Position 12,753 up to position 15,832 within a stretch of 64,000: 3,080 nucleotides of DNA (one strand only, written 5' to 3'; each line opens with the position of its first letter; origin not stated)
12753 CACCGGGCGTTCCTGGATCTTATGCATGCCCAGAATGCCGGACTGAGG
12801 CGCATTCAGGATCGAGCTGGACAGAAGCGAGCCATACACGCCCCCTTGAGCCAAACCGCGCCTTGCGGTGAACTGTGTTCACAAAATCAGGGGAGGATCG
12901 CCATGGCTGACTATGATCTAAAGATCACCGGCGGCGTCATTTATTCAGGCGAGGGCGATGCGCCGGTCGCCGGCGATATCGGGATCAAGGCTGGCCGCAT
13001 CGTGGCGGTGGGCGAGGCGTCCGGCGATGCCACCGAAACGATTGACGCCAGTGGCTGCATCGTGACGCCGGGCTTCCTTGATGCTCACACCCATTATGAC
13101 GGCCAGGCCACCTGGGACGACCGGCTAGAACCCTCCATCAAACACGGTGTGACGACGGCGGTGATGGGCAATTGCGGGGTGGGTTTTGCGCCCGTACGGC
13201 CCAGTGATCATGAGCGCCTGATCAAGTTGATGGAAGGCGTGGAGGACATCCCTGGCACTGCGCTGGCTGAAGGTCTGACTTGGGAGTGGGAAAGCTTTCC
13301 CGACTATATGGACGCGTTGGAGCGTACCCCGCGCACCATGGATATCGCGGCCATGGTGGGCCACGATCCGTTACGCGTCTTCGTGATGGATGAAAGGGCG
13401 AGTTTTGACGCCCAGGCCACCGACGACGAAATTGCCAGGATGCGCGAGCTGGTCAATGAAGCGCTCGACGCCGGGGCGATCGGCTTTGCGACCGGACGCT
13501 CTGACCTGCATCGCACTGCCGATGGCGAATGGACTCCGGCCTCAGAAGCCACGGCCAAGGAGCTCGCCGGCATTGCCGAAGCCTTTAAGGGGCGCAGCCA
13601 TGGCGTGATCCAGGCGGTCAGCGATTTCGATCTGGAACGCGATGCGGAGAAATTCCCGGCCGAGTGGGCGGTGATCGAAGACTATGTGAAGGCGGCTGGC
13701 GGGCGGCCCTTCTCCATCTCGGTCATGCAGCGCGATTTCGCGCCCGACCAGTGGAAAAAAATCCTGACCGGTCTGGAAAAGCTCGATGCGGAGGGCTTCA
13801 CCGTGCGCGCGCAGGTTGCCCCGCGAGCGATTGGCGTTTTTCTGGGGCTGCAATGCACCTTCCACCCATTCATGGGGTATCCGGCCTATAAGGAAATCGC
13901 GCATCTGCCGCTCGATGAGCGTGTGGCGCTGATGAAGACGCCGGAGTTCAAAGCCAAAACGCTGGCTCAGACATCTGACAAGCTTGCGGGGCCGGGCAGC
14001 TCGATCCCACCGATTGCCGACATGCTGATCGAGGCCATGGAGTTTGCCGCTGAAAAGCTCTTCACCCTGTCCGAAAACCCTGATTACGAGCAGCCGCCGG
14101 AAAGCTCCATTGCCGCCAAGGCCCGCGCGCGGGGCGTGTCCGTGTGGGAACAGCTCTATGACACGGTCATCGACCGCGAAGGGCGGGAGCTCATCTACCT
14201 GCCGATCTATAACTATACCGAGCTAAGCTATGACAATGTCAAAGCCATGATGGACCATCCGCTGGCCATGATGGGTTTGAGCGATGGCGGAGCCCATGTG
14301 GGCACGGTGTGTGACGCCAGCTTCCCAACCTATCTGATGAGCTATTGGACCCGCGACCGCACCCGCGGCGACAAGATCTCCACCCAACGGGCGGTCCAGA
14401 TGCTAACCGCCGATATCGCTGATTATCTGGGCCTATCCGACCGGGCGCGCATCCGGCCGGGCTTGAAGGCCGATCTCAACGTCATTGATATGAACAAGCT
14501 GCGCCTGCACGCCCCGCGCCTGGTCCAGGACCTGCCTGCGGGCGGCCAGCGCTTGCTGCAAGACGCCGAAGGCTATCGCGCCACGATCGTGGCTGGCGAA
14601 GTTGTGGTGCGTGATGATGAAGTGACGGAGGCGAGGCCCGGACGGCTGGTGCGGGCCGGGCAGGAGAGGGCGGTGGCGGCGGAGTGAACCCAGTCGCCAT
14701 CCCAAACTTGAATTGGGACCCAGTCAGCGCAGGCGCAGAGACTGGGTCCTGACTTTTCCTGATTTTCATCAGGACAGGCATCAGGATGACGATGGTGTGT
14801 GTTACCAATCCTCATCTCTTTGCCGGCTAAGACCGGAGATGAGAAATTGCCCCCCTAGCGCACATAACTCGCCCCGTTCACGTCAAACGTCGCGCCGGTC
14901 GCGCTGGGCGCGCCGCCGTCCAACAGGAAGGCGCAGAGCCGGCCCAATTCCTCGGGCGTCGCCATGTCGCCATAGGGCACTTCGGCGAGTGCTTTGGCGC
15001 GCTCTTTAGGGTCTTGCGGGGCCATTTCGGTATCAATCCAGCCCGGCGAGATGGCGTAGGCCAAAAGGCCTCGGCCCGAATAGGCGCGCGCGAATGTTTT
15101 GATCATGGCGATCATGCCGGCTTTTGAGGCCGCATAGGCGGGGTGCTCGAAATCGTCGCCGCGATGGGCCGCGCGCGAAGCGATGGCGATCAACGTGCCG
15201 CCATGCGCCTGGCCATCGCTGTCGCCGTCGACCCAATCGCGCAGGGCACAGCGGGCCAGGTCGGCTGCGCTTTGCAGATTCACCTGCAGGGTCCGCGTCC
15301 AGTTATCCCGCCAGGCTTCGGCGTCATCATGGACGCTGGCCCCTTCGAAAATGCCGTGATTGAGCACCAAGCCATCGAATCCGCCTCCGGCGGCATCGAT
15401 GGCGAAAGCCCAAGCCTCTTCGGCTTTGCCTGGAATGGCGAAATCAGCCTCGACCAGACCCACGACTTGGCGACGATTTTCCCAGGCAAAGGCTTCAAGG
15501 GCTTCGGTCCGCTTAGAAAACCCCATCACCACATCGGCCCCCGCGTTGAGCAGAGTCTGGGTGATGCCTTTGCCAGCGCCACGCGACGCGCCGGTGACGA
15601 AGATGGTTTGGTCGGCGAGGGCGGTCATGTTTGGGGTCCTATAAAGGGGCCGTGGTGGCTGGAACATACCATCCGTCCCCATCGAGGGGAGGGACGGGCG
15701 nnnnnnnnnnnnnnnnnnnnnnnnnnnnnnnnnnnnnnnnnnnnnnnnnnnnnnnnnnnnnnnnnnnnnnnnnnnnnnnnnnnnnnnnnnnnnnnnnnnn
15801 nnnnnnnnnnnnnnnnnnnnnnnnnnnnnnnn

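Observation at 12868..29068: Candidate undescribed regulon: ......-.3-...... palindrome upstream of three separate catabolic units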

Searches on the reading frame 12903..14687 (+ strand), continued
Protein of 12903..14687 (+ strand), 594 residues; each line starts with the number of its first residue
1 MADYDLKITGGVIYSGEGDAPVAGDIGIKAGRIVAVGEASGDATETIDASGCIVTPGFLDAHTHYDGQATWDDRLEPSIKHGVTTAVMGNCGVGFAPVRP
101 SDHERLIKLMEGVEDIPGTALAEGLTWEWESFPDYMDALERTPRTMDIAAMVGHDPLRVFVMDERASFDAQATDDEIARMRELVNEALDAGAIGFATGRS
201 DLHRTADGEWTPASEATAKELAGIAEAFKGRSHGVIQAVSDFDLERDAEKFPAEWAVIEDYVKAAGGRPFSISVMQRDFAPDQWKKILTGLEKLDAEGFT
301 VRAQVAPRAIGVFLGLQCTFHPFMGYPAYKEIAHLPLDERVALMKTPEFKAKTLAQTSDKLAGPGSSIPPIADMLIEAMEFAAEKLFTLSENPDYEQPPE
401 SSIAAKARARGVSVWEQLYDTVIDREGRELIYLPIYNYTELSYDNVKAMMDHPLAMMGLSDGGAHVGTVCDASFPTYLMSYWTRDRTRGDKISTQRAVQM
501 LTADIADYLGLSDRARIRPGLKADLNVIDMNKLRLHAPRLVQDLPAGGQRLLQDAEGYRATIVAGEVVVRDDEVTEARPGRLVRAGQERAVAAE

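Call 58: find_encoding_contigs(protein=P0058, flank=10000, max_places=2)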
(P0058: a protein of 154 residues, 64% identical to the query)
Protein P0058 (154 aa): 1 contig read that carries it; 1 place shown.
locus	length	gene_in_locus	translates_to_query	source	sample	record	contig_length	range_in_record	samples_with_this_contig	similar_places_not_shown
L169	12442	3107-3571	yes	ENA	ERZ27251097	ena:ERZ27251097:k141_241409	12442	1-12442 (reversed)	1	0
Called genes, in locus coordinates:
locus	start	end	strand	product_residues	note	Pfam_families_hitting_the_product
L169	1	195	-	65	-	?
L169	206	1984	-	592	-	PF01979:Amidohydro_1 (faint), PF07969:Amidohydro_3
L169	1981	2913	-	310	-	PF13593:SBF_like, PF01758:SBF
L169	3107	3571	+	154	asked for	PF01638:HxlR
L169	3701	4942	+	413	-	PF01590:GAF (weak), PF13185:GAF_2, PF00512:HisKA, PF02518:HATPase_c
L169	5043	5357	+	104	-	-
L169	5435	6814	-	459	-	PF04389:Peptidase_M28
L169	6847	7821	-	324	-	PF08240:ADH_N, PF00107:ADH_zinc_N, PF13602:ADH_zinc_N_2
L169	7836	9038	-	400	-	PF00108:Thiolase_N, PF02803:Thiolase_C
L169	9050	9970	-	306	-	PF00106:adh_short, PF08659:KR, PF13561:adh_short_C2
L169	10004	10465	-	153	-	PF01575:MaoC_dehydratas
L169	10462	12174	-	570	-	PF00501:AMP-binding, PF13193:AMP-binding_C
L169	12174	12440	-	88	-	?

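Call 59: find_encoding_contigs(protein=P0035, flank=10000, max_places=2)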
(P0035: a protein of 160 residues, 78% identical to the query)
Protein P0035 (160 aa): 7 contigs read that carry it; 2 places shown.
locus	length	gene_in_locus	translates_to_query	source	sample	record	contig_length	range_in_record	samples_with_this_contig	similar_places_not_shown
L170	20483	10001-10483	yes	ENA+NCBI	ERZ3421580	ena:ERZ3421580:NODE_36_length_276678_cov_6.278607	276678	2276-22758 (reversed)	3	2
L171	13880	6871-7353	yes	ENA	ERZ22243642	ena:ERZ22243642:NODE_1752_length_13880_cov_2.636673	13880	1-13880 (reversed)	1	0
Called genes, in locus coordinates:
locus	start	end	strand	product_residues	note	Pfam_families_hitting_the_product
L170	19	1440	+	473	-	PF00171:Aldedh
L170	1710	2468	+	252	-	PF00106:adh_short, PF13561:adh_short_C2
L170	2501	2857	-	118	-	PF01817:CM_2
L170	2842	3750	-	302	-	PF01136:Peptidase_U32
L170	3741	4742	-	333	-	PF01136:Peptidase_U32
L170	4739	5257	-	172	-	PF02036:SCP2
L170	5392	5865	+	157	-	PF20089:DUF6481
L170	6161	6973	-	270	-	-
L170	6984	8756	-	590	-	PF07969:Amidohydro_3, PF01979:Amidohydro_1 (weak)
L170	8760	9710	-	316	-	PF13593:SBF_like, PF01758:SBF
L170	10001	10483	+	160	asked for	PF01638:HxlR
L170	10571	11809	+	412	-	PF22842:Pel9A-like_beta_helix (weak), PF13229:Beta_helix, PF05048:NosD, PF13229:Beta_helix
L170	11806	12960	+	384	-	-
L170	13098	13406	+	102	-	-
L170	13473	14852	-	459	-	PF04389:Peptidase_M28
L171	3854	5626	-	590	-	PF07969:Amidohydro_3, PF01979:Amidohydro_1 (weak)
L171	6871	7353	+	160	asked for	PF01638:HxlR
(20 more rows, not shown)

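Call 65: search_protein_families(library=pfam, proteins=[L162:11820-12947:+], max_evalue=0.001)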
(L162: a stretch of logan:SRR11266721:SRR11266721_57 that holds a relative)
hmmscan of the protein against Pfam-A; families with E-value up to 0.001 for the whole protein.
L162:11820-12947:+ (375 aa): 0 families

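Call 69: list_cluster_members(proteins=[P0002, P0018, P0019, P0023, P0029, P0033, P0044, P0049, P0052, P0027])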
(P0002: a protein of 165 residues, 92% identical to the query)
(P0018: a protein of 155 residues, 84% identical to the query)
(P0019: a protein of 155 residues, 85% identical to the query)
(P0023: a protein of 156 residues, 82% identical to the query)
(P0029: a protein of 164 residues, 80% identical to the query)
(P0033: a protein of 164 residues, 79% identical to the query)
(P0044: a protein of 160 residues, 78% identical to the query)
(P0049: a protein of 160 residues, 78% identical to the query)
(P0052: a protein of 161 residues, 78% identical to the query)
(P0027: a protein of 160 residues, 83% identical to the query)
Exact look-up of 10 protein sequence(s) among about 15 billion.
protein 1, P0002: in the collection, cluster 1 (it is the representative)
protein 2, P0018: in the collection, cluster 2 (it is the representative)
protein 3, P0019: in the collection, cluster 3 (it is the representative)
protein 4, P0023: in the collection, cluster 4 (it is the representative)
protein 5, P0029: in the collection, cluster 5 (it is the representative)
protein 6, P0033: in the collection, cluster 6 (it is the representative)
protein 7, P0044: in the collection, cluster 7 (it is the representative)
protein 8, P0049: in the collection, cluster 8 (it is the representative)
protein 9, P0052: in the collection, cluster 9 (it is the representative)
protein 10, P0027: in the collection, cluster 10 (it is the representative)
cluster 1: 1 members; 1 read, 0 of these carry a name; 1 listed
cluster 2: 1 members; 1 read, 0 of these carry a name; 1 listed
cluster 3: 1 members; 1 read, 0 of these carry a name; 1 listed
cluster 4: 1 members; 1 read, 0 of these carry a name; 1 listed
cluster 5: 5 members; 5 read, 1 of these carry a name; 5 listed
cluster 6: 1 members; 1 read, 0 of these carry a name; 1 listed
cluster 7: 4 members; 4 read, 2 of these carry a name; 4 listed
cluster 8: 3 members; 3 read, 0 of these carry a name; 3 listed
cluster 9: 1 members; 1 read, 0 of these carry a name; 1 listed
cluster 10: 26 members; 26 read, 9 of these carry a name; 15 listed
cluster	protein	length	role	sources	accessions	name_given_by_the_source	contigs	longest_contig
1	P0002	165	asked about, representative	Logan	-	-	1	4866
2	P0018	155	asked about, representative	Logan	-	-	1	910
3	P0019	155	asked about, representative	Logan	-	-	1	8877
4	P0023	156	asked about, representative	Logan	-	-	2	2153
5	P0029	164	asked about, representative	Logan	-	-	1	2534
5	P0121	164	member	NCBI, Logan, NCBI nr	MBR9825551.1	MAG: helix-turn-helix transcriptional regulator [Alphaproteobacteria bacterium] | helix-turn-helix transcriptional regulator [Alphaproteobacteria bacterium]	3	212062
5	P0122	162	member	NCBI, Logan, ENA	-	-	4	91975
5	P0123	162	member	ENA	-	-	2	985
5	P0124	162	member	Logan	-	-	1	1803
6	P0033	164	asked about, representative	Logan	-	-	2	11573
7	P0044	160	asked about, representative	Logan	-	-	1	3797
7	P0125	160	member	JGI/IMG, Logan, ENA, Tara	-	strand:- start:4513 stop:4995 length:483 start_codon:yes stop_codon:yes gene_type:complete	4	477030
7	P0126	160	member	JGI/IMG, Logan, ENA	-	DNA-binding HxlR family transcriptional regulator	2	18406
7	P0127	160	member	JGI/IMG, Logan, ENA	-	-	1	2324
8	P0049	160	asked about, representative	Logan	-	-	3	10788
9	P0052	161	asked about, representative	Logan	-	-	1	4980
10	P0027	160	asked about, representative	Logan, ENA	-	-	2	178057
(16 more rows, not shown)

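Call 70: find_encoding_contigs(protein=P0033, flank=10000, max_places=3)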
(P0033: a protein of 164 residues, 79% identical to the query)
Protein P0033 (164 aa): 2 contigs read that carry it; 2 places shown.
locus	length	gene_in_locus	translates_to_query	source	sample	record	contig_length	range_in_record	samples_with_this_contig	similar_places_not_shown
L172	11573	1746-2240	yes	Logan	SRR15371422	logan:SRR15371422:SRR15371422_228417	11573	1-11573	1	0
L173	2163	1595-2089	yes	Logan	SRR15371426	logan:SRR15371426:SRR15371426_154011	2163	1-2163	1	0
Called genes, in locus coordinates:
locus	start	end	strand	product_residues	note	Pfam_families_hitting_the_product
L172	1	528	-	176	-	?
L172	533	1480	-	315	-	PF13593:SBF_like (weak), PF01758:SBF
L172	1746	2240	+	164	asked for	PF01638:HxlR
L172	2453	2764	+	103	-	-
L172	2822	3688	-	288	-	PF00126:HTH_1, PF03466:LysR_substrate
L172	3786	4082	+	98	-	PF07045:DUF1330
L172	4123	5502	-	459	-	PF04389:Peptidase_M28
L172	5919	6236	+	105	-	PF05656:DUF805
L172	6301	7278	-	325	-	PF08240:ADH_N, PF00107:ADH_zinc_N, PF13602:ADH_zinc_N_2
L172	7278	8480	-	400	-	PF00108:Thiolase_N, PF02803:Thiolase_C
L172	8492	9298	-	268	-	PF13622:4HBT_3, PF03061:4HBT (faint), PF20789:4HBT_3C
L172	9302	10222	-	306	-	PF00106:adh_short, PF08659:KR, PF13561:adh_short_C2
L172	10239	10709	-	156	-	PF01575:MaoC_dehydratas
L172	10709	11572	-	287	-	?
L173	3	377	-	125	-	?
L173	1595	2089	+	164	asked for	PF01638:HxlR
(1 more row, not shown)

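Call 71: find_encoding_contigs(protein=P0019, flank=10000, max_places=3)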
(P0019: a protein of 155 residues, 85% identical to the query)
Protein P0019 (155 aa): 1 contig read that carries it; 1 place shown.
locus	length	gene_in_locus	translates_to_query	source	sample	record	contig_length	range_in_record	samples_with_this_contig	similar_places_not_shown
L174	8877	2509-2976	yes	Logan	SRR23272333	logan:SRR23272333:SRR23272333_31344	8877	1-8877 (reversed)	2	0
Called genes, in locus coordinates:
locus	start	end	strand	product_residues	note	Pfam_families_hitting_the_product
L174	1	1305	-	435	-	?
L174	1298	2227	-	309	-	PF01758:SBF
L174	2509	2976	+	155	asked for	PF01638:HxlR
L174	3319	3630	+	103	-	-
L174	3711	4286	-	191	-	-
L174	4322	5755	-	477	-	-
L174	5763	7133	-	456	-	PF04389:Peptidase_M28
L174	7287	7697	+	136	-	PF05656:DUF805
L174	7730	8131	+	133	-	PF05656:DUF805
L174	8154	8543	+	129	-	PF05656:DUF805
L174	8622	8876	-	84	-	?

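Call 95: search_protein_families(library=ncbifam, proteins=[L162:10570-11820:+, L162:11820-12947:+, L162:13082-13396:+, P0006], max_evalue=0.000001)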
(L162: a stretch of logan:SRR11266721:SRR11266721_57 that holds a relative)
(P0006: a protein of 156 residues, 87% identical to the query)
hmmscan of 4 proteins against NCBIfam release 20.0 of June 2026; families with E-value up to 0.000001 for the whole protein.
L162:10570-11820:+ (416 aa): 2 families
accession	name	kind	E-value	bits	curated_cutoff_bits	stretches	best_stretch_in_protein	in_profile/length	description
TIGR03805.1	beta_helix_1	subfamily_domain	2.2e-135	450.8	141.5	1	42-353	1-313/314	parallel beta-helix domain-containing protein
TIGR04247.1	NosD_copper_fam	subfamily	9.4e-09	34.3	300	0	44-168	3-117/377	nitrous oxide reductase family maturation protein NosD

L162:11820-12947:+ (375 aa): 1 family
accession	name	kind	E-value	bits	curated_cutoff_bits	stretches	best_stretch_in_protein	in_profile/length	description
TIGR03806.1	chp_HNE_0200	subfamily_domain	3.2e-117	391.2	313.3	1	31-367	2-314/314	SO2930 family diheme c-type cytochrome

L162:13082-13396:+ (104 aa): 0 families

P0006 (156 aa): 2 families
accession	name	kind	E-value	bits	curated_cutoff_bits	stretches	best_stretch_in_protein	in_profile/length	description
NF047364.1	redox_TF_RrpB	exception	1.9e-15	57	175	1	10-103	4-103/105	MarR family transcription factor RrpB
NF047367.1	redox_TF_RrpA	exception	3.8e-08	33.5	185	1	38-102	34-99/101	MarR family transcription factor RrpA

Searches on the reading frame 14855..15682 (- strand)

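Call 9: search_protein_families(library=pfam, proteins=[window:14855-15682:-])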
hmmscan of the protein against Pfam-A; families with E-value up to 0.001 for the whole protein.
window:14855-15682:- (275 aa): 2 families
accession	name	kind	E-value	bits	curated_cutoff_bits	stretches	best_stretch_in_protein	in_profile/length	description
PF13561.12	adh_short_C2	-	5e-33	115.1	27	1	31-270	1-233/236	Enoyl-(Acyl carrier protein) reductase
PF00106.31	adh_short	-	3.1e-30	105.6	26.6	1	25-225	1-191/195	short chain dehydrogenase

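Call 30: search_protein_families(library=ncbifam, proteins=[window:14855-15682:-], max_evalue=0.00001)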
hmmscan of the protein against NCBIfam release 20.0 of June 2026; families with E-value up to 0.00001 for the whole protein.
window:14855-15682:- (275 aa): 178 families (the best 25 are shown)
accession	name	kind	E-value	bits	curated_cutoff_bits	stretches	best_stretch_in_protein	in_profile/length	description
NF009466.0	PRK12826.1-2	subfamily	9.4e-36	123.5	222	1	24-274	3-246/248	3-oxoacyl-ACP reductase FabG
NF005559.1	PRK07231.1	subfamily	1.2e-34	119.9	215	1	22-272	2-247/249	glucose 1-dehydrogenase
TIGR01830.1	3oxo_ACP_reduc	equivalog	2.9e-31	109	297.75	1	28-270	2-236/239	3-oxoacyl-[acyl-carrier-protein] reductase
NF009464.0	PRK12824.1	subfamily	2.4e-30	106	269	1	26-274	4-244/245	3-oxoacyl-ACP reductase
NF004198.0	PRK05653.1-3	equivalog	8.1e-30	104.1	296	1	19-273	2-247/248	3-oxoacyl-ACP reductase FabG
NF004197.0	PRK05653.1-1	equivalog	9.8e-30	104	332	1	21-273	4-247/249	3-oxoacyl-ACP reductase FabG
TIGR01829.1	AcAcCoA_reduct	subfamily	2.5e-28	99.4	302.1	1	27-273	3-241/242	acetoacetyl-CoA reductase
NF047420.2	EF_P_mod_YmfI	equivalog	7.7e-28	97.8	238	1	27-271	2-234/236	elongation factor P 5-aminopentanone reductase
NF004199.0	PRK05653.1-4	equivalog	1.2e-27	97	301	1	22-273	3-246/247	3-oxoacyl-ACP reductase FabG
NF053701.1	CsHdxCHCADhChcB2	equivalog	3.8e-27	95.4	350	1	23-271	2-241/245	cis-4-hydroxycyclohexanecarboxylate dehydrogenase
TIGR01832.1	kduD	equivalog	1.2e-25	90.4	338.85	1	22-271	3-244/248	2-dehydro-3-deoxy-D-gluconate 5-dehydrogenase KduD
NF053807.1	RhamDHLra1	equivalog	1.6e-25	90.3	400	1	22-274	2-249/252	L-rhamnose 1-dehydrogenase Lra1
NF004200.0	PRK05653.1-5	equivalog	1.7e-25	90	273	1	25-271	3-240/242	3-oxoacyl-ACP reductase FabG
NF005893.0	PRK07856.1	equivalog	2.5e-25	89.2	255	1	19-271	4-240/255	SDR family oxidoreductase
NF005390.0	PRK06935.1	equivalog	9.1e-25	87.5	369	1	20-274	11-257/258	2-dehydro-3-deoxy-D-gluconate 5-dehydrogenase KduD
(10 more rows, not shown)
